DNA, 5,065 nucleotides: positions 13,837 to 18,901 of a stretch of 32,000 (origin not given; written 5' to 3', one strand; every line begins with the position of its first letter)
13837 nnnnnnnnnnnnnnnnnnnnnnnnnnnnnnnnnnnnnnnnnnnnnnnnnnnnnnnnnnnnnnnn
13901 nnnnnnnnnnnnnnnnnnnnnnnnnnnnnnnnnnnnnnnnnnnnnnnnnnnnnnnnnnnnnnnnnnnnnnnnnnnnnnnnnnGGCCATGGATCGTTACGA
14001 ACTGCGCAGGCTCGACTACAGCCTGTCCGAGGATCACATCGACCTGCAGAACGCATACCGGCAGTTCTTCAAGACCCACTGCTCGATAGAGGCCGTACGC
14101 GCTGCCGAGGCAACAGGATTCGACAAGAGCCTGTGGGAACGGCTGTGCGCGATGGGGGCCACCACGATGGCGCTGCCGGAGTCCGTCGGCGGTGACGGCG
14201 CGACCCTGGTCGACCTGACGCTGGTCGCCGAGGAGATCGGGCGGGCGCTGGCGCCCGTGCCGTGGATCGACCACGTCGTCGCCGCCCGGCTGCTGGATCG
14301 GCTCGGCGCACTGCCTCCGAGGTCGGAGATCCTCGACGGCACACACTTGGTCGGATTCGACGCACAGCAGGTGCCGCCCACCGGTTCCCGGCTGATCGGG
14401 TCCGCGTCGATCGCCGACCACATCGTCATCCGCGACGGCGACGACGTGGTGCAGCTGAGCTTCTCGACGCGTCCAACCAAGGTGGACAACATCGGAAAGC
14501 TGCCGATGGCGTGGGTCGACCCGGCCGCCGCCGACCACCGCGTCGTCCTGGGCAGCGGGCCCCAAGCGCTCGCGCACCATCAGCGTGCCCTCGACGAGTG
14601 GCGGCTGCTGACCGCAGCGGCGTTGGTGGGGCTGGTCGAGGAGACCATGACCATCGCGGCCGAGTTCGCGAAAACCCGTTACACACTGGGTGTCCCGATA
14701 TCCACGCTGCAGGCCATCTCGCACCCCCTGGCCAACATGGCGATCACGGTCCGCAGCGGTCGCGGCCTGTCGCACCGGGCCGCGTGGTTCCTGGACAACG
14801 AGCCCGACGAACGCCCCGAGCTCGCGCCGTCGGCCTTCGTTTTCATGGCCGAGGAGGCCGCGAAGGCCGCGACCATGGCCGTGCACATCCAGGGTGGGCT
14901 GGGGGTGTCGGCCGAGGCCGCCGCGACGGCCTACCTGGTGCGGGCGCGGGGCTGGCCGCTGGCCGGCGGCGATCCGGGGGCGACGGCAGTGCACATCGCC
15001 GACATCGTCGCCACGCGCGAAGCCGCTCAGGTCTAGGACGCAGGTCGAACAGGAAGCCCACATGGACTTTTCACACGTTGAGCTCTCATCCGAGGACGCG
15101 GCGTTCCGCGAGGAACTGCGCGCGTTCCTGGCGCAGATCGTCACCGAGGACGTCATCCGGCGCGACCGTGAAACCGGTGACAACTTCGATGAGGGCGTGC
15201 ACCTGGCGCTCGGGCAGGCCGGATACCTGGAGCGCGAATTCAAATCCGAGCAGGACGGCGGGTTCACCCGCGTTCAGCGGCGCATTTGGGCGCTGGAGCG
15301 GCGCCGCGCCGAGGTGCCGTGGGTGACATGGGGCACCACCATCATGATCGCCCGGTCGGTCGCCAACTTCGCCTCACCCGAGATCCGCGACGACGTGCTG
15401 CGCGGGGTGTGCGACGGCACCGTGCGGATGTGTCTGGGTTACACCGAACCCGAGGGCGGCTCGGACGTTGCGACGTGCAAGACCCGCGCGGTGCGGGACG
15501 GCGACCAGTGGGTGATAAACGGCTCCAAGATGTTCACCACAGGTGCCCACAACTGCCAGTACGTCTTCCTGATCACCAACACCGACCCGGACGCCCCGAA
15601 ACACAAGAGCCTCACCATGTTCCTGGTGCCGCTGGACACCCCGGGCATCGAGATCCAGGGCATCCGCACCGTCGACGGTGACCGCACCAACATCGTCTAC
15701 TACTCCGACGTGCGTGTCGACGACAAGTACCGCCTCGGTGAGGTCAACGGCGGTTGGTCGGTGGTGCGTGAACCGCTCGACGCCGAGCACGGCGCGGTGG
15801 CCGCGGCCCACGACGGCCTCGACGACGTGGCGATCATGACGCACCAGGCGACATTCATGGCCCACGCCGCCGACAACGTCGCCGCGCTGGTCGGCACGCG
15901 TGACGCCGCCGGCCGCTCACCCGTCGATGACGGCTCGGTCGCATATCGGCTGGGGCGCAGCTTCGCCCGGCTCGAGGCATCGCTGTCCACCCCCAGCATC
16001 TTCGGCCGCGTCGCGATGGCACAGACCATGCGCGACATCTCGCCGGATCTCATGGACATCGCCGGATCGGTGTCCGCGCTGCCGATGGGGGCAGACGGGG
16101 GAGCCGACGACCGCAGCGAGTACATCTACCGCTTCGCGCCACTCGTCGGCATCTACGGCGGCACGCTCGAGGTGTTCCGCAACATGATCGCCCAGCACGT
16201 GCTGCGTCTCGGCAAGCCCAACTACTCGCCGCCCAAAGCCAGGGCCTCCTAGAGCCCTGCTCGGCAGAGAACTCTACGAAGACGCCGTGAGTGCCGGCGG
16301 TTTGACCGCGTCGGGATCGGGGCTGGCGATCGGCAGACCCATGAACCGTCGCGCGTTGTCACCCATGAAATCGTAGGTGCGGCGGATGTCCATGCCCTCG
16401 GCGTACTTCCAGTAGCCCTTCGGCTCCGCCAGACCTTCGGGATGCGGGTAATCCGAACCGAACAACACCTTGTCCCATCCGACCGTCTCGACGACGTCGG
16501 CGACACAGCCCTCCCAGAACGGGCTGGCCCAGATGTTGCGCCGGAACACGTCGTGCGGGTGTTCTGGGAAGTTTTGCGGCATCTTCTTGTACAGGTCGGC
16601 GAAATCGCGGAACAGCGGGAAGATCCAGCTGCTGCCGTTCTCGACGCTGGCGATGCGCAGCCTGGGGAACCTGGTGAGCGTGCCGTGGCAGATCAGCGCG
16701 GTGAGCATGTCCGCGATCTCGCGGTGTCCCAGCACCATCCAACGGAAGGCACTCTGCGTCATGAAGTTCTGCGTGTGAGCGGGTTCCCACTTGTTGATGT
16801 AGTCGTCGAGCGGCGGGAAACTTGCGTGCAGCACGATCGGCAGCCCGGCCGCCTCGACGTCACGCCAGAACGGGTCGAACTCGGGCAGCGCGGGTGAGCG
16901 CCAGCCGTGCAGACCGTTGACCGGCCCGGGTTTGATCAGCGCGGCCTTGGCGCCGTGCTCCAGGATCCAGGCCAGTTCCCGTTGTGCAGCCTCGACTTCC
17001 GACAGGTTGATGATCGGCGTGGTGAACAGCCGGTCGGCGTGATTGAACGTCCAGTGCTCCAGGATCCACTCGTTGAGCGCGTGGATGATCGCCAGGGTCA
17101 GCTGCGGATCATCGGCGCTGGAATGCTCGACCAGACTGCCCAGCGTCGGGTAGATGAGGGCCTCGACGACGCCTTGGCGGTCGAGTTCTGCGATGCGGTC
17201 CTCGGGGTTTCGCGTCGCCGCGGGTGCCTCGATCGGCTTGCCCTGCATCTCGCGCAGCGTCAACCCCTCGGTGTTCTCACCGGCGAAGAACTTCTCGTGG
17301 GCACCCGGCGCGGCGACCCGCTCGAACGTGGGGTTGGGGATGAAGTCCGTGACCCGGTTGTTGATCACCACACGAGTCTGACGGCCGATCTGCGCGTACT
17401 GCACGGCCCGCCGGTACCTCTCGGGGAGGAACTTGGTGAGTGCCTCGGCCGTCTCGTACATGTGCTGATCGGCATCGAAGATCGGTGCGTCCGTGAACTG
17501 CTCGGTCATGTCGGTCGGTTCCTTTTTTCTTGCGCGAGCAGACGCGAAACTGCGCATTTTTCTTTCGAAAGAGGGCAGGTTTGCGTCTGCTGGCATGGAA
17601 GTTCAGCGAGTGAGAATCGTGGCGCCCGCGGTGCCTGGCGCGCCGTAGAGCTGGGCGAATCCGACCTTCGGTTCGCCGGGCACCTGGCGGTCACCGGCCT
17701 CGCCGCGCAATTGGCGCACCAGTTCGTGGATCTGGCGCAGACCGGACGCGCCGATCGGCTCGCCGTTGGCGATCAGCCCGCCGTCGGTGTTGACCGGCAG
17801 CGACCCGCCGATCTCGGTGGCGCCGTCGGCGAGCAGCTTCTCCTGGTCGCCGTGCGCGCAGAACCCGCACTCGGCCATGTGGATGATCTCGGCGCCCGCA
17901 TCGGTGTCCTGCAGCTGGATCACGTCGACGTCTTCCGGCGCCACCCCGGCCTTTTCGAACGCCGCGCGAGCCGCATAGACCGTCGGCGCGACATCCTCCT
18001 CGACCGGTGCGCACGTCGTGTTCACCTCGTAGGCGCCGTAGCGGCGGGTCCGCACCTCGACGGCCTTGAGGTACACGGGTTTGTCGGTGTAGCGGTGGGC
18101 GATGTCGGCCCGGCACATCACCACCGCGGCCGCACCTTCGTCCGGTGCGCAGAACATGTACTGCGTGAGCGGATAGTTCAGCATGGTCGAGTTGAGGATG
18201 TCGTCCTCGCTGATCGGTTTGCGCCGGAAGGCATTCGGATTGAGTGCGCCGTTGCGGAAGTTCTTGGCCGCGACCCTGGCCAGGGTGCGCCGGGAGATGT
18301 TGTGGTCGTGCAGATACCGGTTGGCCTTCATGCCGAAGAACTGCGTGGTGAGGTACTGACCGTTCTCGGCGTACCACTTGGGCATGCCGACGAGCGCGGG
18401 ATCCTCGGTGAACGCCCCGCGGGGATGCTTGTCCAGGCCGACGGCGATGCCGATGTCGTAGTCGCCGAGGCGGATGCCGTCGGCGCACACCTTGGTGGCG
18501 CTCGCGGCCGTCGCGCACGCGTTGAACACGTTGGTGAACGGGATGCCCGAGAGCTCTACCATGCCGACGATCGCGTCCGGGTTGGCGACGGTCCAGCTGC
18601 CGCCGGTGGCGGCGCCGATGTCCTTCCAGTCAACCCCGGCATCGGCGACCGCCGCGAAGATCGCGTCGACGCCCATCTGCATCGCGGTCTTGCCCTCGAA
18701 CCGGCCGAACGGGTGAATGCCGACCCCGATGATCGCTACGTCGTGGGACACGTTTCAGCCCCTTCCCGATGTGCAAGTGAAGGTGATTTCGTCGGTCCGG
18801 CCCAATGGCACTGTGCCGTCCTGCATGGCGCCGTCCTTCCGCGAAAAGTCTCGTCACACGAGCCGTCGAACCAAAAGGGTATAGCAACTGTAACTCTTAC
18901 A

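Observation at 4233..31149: One AT-rich 19-bp palindrome in eight promoter regions: candidate operator of an uncharacterised TetR regulon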

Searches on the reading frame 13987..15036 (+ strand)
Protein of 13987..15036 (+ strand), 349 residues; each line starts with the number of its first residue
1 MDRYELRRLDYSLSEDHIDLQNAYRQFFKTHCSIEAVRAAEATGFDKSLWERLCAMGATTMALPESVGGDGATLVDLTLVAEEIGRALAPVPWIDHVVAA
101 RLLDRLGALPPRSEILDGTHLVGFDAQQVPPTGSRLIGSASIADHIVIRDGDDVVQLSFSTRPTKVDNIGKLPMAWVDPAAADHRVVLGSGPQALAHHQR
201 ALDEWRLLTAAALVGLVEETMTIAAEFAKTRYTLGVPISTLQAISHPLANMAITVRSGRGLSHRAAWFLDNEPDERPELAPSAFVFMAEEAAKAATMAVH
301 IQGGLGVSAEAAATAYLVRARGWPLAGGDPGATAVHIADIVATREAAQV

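Call 6: search_protein_families(library=pfam, proteins=[window:13987-15036:+])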
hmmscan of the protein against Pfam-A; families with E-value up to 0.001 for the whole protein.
window:13987-15036:+ (349 aa): 2 families
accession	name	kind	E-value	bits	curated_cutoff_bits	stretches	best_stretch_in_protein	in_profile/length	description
PF00441.29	Acyl-CoA_dh_1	-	1.7e-17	64.4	22.4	1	199-329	8-137/150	Acyl-CoA dehydrogenase, C-terminal domain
PF02771.21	Acyl-CoA_dh_N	-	9.8e-14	52.1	22.9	1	14-107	1-97/113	Acyl-CoA dehydrogenase, N-terminal domain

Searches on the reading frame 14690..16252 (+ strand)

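Call 6: search_protein_families(library=pfam, proteins=[window:14690-16252:+])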
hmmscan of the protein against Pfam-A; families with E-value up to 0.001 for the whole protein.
window:14690-16252:+ (520 aa): 4 families
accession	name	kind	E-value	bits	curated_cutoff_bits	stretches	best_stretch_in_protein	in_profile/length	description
PF02770.24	Acyl-CoA_dh_M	-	4.8e-21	75.2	33.3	1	248-334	1-87/97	Acyl-CoA dehydrogenase, middle domain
PF00441.29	Acyl-CoA_dh_1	-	8.4e-08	32.9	22.4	0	443-505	95-150/150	Acyl-CoA dehydrogenase, C-terminal domain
PF02771.21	Acyl-CoA_dh_N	-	2.7e-06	28.2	22.9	1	134-243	2-112/113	Acyl-CoA dehydrogenase, N-terminal domain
PF11794.13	HpaB_N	-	0.0005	20.2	35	1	275-323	179-228/270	4-hydroxyphenylacetate 3-hydroxylase N terminal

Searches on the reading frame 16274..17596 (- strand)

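Call 6: search_protein_families(library=pfam, proteins=[window:16274-17596:-])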
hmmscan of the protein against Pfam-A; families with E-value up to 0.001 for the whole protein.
window:16274-17596:- (440 aa): 1 family
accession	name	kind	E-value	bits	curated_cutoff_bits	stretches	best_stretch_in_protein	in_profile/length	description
PF04909.20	Amidohydro_2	-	1.2e-20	74.9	26.4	1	131-420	21-288/289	Amidohydrolase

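Call 12: search_protein_families(library=ncbifam, proteins=[window:16274-17596:-])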
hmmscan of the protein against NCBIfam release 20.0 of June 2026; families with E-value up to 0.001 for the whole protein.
window:16274-17596:- (440 aa): 0 families

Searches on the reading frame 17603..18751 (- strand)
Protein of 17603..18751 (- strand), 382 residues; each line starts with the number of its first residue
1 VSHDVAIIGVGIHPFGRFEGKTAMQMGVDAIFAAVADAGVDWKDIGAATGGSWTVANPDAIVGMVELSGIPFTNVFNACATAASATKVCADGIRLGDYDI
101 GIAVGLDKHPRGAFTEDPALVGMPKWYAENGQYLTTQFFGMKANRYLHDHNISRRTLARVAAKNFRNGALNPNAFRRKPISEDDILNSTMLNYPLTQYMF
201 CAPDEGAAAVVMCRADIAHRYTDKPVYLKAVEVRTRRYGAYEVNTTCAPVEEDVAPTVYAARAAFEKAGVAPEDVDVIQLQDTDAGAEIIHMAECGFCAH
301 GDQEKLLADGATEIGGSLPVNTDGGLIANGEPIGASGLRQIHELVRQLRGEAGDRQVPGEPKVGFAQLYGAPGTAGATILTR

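Call 6: search_protein_families(library=pfam, proteins=[window:17603-18751:-])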
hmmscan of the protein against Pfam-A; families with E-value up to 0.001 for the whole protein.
window:17603-18751:- (382 aa): 3 families
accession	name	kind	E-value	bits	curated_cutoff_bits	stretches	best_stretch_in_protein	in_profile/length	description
PF22691.2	Thiolase_C_1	-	1.2e-32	113.1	28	1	256-379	19-140/144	Thiolase C-terminal domain-like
PF00108.29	Thiolase_N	-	8.9e-13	48.6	26.4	1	5-174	1-190/260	Thiolase, N-terminal domain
PF02803.24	Thiolase_C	-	5.7e-10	39.3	27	1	248-353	16-102/123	Thiolase, C-terminal domain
